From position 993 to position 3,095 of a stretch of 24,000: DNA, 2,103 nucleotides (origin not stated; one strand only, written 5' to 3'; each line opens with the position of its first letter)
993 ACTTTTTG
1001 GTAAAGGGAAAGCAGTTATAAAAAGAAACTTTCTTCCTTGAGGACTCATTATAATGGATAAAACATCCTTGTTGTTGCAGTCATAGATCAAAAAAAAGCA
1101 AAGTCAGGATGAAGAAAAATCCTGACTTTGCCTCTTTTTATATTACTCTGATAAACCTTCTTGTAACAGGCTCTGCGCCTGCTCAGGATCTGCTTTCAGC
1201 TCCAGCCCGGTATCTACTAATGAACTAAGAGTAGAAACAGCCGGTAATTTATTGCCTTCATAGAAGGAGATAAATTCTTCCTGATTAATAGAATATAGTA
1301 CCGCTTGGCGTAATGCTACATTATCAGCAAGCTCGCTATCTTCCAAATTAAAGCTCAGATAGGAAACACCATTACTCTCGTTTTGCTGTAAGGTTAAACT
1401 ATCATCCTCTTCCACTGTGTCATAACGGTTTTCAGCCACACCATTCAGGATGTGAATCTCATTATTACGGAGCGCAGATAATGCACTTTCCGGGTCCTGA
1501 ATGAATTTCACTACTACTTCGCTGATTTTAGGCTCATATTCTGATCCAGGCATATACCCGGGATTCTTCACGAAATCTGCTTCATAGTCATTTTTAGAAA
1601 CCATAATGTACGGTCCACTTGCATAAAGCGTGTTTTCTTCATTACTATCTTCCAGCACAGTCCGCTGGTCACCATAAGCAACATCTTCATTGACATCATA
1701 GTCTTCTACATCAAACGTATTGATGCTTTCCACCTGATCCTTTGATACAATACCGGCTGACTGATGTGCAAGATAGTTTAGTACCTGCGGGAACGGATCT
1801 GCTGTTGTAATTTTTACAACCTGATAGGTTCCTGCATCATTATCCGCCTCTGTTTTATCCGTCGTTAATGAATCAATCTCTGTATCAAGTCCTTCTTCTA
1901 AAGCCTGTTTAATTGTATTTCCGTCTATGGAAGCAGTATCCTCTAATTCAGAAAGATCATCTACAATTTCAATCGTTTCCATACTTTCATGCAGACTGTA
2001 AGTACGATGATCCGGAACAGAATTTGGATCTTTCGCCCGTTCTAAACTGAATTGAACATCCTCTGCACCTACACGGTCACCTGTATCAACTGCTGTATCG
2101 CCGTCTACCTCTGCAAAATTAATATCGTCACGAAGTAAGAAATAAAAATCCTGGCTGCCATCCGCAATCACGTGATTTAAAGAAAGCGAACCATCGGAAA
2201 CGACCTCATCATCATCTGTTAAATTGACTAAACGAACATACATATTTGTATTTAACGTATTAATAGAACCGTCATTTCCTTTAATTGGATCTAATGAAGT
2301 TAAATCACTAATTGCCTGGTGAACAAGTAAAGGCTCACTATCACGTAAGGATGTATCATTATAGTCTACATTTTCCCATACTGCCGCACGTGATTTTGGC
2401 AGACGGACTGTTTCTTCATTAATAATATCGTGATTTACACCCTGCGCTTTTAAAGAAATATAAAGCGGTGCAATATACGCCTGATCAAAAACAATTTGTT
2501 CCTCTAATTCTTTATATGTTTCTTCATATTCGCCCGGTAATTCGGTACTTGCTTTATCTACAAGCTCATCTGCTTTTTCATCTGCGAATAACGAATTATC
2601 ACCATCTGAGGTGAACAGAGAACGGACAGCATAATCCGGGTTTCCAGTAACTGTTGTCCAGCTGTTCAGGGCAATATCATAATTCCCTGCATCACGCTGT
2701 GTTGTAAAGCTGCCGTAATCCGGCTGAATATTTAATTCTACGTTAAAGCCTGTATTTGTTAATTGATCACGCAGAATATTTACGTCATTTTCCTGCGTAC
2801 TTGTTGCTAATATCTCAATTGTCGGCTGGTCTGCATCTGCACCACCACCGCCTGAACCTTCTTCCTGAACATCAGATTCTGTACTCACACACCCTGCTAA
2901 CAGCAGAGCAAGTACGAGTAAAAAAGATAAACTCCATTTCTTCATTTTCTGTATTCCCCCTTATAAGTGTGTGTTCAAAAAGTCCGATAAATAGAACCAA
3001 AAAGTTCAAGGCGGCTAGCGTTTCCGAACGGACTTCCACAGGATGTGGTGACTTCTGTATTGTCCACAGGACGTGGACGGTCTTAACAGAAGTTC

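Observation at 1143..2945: Opp/Dpp-type substrate-binding lipoprotein looks like a circular permutation of the family-5 fold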

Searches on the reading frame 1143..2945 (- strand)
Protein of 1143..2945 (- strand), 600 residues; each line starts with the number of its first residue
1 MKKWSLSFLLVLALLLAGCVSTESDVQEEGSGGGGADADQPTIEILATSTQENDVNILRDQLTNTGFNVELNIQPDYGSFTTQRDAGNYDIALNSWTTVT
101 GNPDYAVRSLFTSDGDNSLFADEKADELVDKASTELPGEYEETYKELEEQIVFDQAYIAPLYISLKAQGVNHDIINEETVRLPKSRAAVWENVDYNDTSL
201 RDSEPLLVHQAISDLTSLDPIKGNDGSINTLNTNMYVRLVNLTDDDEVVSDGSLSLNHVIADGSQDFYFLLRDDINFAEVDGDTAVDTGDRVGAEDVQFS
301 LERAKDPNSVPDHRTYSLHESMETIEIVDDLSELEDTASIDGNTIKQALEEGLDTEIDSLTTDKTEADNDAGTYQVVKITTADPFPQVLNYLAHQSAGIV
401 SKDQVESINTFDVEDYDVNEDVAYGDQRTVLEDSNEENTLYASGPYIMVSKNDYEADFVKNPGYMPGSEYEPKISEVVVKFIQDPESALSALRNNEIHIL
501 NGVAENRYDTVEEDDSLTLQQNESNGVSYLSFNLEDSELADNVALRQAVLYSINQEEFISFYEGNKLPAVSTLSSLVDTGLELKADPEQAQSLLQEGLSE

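Call 3: search_protein_families(library=pfam, proteins=[window:1143-2945:-], max_evalue=10)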
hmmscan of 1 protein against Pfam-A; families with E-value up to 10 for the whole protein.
window:1143-2945:- (600 aa): 4 families
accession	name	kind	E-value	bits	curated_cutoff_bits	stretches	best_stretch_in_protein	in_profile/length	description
PF00496.27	SBP_bac_5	-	2.8e-40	139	32.4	2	267-596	19-275/368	Bacterial extracellular solute-binding proteins, family 5 Middle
PF11182.14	AlgF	-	0.042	13.8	34.4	1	234-271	27-64/179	Alginate O-acetyl transferase AlgF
PF06304.16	DUF1048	-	0.22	12.4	29.6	1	317-366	39-88/102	Protein of unknown function (DUF1048)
PF08139.17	LPAM_1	-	0.47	11.4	20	1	8-19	6-17/18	Prokaryotic membrane lipoprotein lipid attachment site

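Call 4: search_protein_families(library=ncbifam, proteins=[window:1143-2945:-], max_evalue=10)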
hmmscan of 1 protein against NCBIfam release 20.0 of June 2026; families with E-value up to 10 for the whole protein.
window:1143-2945:- (600 aa): 8 families
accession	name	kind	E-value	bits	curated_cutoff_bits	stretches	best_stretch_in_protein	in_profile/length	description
NF011689.0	PRK15109.1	equivalog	6.9e-15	54.7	560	3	460-573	233-343/547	ABC transporter substrate-binding protein SapA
NF045468.1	Opp5A_nikA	equivalog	3.2e-13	49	600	1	324-575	74-291/488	nickel ABC transporter substrate-binding protein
TIGR02294.1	nickel_nikA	equivalog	6.8e-13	48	393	2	442-596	164-324/501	nickel ABC transporter substrate-binding protein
NF043070.1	DppA_dipep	equivalog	1.8e-12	46.6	1005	2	470-596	235-365/535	dipeptide ABC transporter periplasmic-binding protein DppA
NF011942.0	PRK15413.1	equivalog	6.2e-11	41.7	594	3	443-596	185-340/512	glutathione ABC transporter substrate-binding protein GsiB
NF045467.1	Opp4A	equivalog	4.9e-10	38.3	650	1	456-596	224-377/556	oligopeptide ABC transporter substrate-binding protein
NF011684.0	PRK15104.1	equivalog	2.5e-07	29.8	947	2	63-168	410-515/543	oligopeptide ABC transporter substrate-binding protein OppA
NF047847.2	SS_mature_LptM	equivalog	0.43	10.7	27.7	1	1-19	1-20/31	LPS translocon maturation chaperone LptM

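Call 5: search_solved_structures(query=window:1143-2945:-, max_evalue=10, show_alignments=3)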
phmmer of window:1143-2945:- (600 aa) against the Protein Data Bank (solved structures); distinct sequences matched with E-value up to 10: 35.
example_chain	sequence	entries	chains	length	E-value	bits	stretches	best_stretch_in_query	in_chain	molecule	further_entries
5u4o_A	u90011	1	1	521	1.2e-16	63.9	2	443-559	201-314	ABC transporter substrate-binding protein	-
1dpp_A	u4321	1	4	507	5.1e-09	38.7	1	470-597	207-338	DIPEPTIDE BINDING PROTEIN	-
8z1z_F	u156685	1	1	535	6.3e-09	38.3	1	470-597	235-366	Dipeptide-binding protein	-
8z1y_F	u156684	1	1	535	6.4e-09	38.3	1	470-597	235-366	Dipeptide-binding protein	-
5f1q_A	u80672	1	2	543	1.7e-08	36.9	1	461-596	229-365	Periplasmic dipeptide transport protein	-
1dpe_A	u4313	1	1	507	2.5e-08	36.4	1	470-597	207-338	DIPEPTIDE-BINDING PROTEIN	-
6ofq_A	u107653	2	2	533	4.2e-08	35.6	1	441-565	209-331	Heme-binding protein A / AI-2 binding protein A | Heme-binding protein A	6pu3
1uqw_A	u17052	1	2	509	2.3e-07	33.2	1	442-596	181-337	PUTATIVE BINDING PROTEIN YLIB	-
3m8u_A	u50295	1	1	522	5.9e-07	31.9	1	438-596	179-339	Heme-binding protein A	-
6i3g_A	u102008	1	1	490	7.9e-07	31.4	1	435-574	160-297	ABC transporter, substrate-binding protein, family 5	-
4qfk_H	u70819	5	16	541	2.9e-06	29.6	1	431-574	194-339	ABC transporter periplasmic peptide-binding protein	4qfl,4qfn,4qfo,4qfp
7ofz_A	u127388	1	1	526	4.8e-06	28.8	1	443-564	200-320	ABC-type transport system, periplasmic component, involved in antimicrobial peptide resist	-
7og0_A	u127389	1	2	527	4.9e-06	28.8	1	443-564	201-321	ABC-type transport system, periplasmic component, involved in antimicrobial peptide resist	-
8tv8_A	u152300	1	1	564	6e-06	28.5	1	443-564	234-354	ABC-type transport system, periplasmic component, involved in antimicrobial peptide resist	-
7ofw_A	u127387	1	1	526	8.3e-06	28.1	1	443-564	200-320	ABC-type transport system, periplasmic component, involved in antimicrobial peptide resist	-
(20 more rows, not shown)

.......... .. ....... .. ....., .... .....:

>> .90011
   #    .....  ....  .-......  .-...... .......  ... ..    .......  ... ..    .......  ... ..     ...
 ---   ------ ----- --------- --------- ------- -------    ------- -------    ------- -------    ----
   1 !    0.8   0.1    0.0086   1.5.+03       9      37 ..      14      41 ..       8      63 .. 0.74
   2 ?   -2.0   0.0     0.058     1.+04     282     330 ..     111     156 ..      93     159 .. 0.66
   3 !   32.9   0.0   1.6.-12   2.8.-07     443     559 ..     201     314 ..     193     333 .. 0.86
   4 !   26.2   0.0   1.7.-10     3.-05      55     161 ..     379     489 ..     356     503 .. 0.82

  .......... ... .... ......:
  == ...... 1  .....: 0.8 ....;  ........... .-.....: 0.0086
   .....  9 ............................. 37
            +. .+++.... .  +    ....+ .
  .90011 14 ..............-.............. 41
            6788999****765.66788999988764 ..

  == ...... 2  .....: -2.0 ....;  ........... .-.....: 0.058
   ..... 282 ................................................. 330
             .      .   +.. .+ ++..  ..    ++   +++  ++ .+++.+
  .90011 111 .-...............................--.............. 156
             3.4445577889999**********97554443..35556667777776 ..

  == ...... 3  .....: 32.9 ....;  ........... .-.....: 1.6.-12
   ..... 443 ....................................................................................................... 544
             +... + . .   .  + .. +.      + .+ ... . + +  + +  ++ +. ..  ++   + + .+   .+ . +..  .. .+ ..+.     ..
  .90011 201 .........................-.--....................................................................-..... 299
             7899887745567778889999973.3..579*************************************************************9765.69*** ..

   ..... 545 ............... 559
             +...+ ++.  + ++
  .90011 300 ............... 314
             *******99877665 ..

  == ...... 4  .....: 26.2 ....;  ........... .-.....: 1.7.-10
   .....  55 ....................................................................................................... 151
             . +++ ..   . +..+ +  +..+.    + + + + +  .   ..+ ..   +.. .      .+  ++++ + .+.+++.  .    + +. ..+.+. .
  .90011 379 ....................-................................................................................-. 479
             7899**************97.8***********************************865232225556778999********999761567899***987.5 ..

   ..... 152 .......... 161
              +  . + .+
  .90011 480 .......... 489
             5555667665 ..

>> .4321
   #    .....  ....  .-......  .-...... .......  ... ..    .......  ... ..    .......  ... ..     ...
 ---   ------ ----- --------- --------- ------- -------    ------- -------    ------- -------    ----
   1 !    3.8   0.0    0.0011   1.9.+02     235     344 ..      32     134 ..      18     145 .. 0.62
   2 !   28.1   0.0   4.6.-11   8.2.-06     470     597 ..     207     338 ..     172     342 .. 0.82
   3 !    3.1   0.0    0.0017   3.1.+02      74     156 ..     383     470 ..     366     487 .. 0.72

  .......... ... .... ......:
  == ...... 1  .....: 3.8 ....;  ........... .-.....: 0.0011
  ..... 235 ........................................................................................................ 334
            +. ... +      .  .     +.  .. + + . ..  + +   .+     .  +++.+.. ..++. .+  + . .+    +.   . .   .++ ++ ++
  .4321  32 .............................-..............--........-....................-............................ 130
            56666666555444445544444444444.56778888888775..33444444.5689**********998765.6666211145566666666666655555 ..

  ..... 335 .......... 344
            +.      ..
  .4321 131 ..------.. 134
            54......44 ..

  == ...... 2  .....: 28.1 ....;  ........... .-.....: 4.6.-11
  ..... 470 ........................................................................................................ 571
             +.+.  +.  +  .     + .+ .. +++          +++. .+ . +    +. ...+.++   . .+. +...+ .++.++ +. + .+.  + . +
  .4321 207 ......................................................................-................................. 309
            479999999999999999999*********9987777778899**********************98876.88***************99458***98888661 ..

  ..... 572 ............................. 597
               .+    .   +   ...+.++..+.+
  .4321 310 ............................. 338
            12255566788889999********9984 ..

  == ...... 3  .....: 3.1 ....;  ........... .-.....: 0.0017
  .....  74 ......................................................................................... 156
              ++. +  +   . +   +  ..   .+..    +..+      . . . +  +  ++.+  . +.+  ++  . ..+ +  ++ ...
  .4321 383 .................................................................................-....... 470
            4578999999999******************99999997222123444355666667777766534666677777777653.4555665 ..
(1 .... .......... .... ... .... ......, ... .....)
